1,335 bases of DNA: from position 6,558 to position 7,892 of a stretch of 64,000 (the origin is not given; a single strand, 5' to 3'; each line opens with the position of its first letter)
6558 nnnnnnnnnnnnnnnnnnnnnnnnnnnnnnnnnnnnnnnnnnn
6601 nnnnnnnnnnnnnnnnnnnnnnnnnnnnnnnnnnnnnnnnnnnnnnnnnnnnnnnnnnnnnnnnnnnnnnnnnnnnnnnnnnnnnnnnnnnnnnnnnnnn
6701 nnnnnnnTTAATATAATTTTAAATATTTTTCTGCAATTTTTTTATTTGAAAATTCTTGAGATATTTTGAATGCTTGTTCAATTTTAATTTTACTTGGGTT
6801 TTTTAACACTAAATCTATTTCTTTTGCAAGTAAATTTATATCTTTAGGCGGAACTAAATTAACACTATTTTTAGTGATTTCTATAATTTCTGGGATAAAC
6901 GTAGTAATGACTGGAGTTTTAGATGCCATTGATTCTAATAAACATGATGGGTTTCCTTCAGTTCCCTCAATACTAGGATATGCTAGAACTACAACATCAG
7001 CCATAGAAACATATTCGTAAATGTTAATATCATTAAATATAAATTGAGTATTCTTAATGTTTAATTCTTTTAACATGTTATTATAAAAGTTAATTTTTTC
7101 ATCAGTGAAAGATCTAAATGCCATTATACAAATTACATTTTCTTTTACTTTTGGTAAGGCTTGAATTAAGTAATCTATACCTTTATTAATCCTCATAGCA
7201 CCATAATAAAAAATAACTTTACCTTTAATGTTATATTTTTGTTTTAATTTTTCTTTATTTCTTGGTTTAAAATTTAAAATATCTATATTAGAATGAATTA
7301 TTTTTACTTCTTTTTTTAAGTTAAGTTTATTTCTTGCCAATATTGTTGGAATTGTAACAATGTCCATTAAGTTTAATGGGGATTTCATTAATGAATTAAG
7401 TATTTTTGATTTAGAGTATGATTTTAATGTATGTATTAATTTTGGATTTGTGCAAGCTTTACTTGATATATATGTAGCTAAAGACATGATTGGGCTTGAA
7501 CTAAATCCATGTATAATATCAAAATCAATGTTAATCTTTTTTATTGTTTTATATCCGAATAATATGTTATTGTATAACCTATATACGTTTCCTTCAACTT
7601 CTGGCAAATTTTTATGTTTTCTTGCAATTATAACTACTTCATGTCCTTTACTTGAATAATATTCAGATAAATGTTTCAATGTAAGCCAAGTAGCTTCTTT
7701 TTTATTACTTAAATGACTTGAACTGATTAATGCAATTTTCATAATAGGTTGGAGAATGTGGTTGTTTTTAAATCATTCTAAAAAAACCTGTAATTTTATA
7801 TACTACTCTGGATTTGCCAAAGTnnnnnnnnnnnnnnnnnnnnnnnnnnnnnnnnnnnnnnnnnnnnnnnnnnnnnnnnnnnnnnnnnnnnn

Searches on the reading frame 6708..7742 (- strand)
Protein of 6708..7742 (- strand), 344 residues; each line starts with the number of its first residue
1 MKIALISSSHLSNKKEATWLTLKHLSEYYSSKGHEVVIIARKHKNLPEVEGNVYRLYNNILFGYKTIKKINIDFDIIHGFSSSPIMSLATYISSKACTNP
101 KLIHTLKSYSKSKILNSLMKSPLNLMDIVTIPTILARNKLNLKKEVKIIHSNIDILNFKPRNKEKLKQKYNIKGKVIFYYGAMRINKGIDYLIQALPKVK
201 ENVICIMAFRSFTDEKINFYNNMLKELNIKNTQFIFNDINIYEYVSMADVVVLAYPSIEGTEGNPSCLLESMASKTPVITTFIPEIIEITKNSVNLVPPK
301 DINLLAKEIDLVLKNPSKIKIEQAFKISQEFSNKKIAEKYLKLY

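Call 32: search_protein_families(library=pfam, proteins=[window:6708-7742:-])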
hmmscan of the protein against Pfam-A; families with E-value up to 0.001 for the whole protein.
window:6708-7742:- (344 aa): 3 families
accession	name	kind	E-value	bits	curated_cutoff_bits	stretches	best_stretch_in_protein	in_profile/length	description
PF00534.26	Glycos_transf_1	-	5.8e-21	75.2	26.4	1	163-317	2-160/172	Glycosyl transferases group 1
PF13692.12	Glyco_trans_1_4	-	5.9e-17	62.7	27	1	175-315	2-142/142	Glycosyl transferases group 1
PF13439.12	Glyco_transf_4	-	1.5e-05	25.6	28.5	1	22-140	8-148/170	Glycosyltransferase Family 4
